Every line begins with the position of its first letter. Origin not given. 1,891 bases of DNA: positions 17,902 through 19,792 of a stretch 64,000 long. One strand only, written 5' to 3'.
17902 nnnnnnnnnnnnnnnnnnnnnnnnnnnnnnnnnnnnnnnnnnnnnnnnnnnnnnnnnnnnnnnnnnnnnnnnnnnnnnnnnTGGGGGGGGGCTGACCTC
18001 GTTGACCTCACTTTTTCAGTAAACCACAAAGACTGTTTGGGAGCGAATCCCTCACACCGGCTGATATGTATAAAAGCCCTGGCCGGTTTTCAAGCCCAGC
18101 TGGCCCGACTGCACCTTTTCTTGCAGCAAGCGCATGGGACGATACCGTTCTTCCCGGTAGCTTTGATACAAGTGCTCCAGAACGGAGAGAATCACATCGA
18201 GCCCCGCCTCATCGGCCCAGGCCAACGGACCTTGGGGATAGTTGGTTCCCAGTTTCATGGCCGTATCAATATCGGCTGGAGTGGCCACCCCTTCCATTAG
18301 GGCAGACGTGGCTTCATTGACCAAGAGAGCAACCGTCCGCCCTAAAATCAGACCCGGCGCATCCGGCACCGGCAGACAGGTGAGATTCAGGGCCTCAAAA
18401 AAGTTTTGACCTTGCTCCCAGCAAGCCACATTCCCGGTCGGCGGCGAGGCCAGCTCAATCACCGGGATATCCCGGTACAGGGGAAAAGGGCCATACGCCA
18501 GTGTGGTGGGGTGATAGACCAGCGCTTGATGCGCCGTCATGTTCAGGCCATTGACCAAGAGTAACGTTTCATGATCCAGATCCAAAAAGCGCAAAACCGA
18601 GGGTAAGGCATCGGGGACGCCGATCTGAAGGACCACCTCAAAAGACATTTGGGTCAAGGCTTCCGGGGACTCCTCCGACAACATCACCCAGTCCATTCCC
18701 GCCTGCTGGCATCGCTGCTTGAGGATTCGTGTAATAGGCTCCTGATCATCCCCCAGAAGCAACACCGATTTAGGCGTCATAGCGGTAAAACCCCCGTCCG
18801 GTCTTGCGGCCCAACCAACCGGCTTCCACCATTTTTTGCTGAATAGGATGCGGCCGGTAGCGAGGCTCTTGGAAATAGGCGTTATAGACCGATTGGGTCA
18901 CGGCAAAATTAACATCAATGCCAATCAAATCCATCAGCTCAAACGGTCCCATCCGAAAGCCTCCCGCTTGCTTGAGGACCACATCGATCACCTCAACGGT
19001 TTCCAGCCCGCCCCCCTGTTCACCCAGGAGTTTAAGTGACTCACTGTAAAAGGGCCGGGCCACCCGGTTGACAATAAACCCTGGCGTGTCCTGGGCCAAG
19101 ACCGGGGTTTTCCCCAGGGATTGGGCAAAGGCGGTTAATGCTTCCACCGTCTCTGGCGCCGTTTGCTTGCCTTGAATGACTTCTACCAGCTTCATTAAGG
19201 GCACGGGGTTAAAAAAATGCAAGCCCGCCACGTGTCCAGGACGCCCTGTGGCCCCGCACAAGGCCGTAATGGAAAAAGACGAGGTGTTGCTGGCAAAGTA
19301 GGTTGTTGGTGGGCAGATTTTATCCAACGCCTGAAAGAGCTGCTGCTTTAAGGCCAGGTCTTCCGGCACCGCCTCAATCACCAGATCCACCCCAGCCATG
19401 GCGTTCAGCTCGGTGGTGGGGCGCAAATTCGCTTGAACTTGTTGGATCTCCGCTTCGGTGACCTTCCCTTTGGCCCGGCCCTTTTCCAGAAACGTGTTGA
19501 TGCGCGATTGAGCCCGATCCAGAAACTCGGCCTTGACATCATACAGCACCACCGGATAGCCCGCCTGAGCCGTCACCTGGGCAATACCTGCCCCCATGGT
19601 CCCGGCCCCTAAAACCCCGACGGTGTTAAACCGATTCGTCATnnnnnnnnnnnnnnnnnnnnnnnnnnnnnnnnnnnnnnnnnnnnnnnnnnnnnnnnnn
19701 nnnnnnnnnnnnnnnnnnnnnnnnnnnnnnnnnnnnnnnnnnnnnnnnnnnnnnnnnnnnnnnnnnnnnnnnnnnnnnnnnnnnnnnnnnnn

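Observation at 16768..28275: About 11.5 kb minus-strand catabolic operon: glcDEF-like oxidase plus a CoA-thioester ring-processing set with a solitary PaaA-like oxygenase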

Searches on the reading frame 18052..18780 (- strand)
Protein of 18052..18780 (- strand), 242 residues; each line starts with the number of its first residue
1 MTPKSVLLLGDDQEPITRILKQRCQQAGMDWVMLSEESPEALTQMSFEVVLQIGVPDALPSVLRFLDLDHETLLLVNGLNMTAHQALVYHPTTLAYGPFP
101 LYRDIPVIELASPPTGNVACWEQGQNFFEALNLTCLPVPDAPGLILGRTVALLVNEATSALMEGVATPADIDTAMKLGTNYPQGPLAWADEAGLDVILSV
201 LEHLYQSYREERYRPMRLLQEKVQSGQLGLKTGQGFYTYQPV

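Call 4: search_protein_families(library=pfam, proteins=[window:18052-18780:-])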
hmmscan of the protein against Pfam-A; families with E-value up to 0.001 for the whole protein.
window:18052-18780:- (242 aa): 1 family
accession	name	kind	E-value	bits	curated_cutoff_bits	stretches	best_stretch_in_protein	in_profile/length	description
PF00725.27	3HCDH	-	7.7e-28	97.3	22.1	1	143-239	1-97/97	3-hydroxyacyl-CoA dehydrogenase, C-terminal domain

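Call 6: search_protein_families(library=ncbifam, proteins=[window:18052-18780:-], max_evalue=0.00001)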
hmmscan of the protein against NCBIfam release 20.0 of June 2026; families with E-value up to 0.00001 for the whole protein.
window:18052-18780:- (242 aa): 14 families
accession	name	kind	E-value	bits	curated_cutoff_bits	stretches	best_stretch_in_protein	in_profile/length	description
NF006124.0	PRK08268.1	subfamily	5.8e-41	141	508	2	76-223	347-496/507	3-hydroxyacyl-CoA dehydrogenase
NF004474.0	PRK05808.1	subfamily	1.1e-35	123.2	408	1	119-240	162-283/283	3-hydroxybutyryl-CoA dehydrogenase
TIGR02279.1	PaaC-3OHAcCoADH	equivalog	4e-34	118.3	669.4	1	126-222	398-494/503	3-hydroxyacyl-CoA dehydrogenase PaaH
NF006722.0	PRK09260.1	equivalog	4.4e-29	101.6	429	1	125-240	168-282/289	3-hydroxyacyl-CoA dehydrogenase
NF005715.0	PRK07530.1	equivalog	1.3e-27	96.9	420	1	111-240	155-284/292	3-hydroxybutyryl-CoA dehydrogenase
NF005875.0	PRK07819.1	subfamily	8.4e-24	84.5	319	1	131-239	178-286/287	3-hydroxybutyryl-CoA dehydrogenase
NF006125.0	PRK08269.1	equivalog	1.9e-17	63.3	427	1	105-241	160-298/334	3-hydroxybutyryl-CoA dehydrogenase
NF006143.0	PRK08293.1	equivalog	5e-16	58.9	312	1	121-240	167-288/291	3-hydroxyacyl-CoA dehydrogenase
NF042925.1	FHMPC_DH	equivalog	9.3e-14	51.4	500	1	104-241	142-282/304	5-formyl-3-hydroxy-2-methylpyridine 4-carboxylate 5-dehydrogenase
NF008363.0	PRK11154.1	equivalog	6.5e-13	47.7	869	1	134-240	484-587/708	fatty acid oxidation complex subunit alpha FadJ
TIGR02441.1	fa_ox_alpha_mit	equivalog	1.1e-10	40.3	964.65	1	138-240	513-614/737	fatty acid oxidation complex subunit alpha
NF004699.0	PRK06035.1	equivalog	2.4e-10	40.1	500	1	133-232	179-278/294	3-hydroxyacyl-CoA dehydrogenase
TIGR02440.1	FadJ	equivalog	3.9e-09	35.4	968.45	1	134-240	479-582/699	fatty acid oxidation complex subunit alpha FadJ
NF004783.0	PRK06129.1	equivalog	2.6e-06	27.1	347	1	82-178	132-222/315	3-hydroxyacyl-CoA dehydrogenase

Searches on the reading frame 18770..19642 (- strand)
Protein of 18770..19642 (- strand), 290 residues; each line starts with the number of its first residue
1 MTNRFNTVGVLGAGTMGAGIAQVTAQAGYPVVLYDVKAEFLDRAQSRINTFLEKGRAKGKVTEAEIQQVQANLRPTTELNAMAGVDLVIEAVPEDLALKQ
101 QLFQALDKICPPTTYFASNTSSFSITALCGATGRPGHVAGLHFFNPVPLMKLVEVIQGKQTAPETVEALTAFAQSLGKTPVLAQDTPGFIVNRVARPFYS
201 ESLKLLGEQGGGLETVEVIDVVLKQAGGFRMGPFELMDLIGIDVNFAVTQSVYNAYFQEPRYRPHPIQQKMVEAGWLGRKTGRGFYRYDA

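Call 3: search_protein_families(library=pfam, proteins=[window:18770-19642:-])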
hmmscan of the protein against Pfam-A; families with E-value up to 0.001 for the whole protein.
window:18770-19642:- (290 aa): 4 families
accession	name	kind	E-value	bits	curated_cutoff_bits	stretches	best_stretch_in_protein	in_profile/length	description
PF02737.24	3HCDH_N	-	1.6e-66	224.1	22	1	7-185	1-179/180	3-hydroxyacyl-CoA dehydrogenase, NAD binding domain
PF00725.27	3HCDH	-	1.6e-29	102.7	22.1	1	188-288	1-97/97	3-hydroxyacyl-CoA dehydrogenase, C-terminal domain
PF03446.21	NAD_binding_2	-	1.8e-06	28.5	21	1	7-123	1-97/161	NAD binding domain of 6-phosphogluconate dehydrogenase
PF01210.29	NAD_Gly3P_dh_N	-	7e-05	23.3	23.1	1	8-96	2-81/158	NAD-dependent glycerol-3-phosphate dehydrogenase N-terminus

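Call 5: search_protein_families(library=ncbifam, proteins=[window:18770-19642:-], max_evalue=0.00001)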
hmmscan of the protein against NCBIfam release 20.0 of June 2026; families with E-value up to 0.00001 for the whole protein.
window:18770-19642:- (290 aa): 19 families
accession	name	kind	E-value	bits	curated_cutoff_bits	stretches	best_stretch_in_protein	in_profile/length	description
NF006124.0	PRK08268.1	subfamily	3.4e-130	435.4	508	1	2-289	4-288/507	3-hydroxyacyl-CoA dehydrogenase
TIGR02279.1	PaaC-3OHAcCoADH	equivalog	7e-111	371.5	669.4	1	5-289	5-286/503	3-hydroxyacyl-CoA dehydrogenase PaaH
NF004474.0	PRK05808.1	subfamily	1.6e-92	309.8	408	1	6-288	4-282/283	3-hydroxybutyryl-CoA dehydrogenase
NF005875.0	PRK07819.1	subfamily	6.3e-84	281.8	319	1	2-288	2-286/287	3-hydroxybutyryl-CoA dehydrogenase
NF005715.0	PRK07530.1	equivalog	6.2e-83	278.5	420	1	5-289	4-284/292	3-hydroxybutyryl-CoA dehydrogenase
NF006722.0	PRK09260.1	equivalog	1.7e-79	267.1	429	1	7-289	4-282/289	3-hydroxyacyl-CoA dehydrogenase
NF008727.0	PRK11730.1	equivalog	1.5e-70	238.4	870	1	4-289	312-593/717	fatty acid oxidation complex subunit alpha FadB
NF008363.0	PRK11154.1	equivalog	1.6e-69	234.8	869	1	4-289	308-587/708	fatty acid oxidation complex subunit alpha FadJ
NF004699.0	PRK06035.1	equivalog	1e-68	231.6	500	1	6-281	4-278/294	3-hydroxyacyl-CoA dehydrogenase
NF006143.0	PRK08293.1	equivalog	3.2e-63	213.8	312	1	4-289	3-288/291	3-hydroxyacyl-CoA dehydrogenase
TIGR02440.1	FadJ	equivalog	1.4e-62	212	968.45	1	4-289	303-582/699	fatty acid oxidation complex subunit alpha FadJ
TIGR02437.1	FadB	equivalog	2.4e-59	201.4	933.55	1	5-289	313-593/714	fatty acid oxidation complex subunit alpha FadB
TIGR02441.1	fa_ox_alpha_mit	equivalog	5.2e-58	196.7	964.65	1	5-289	335-614/737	fatty acid oxidation complex subunit alpha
NF042925.1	FHMPC_DH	equivalog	1.5e-49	169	500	1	7-289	2-281/304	5-formyl-3-hydroxy-2-methylpyridine 4-carboxylate 5-dehydrogenase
NF006125.0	PRK08269.1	equivalog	5.7e-48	163.7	427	1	5-289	5-297/334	3-hydroxybutyryl-CoA dehydrogenase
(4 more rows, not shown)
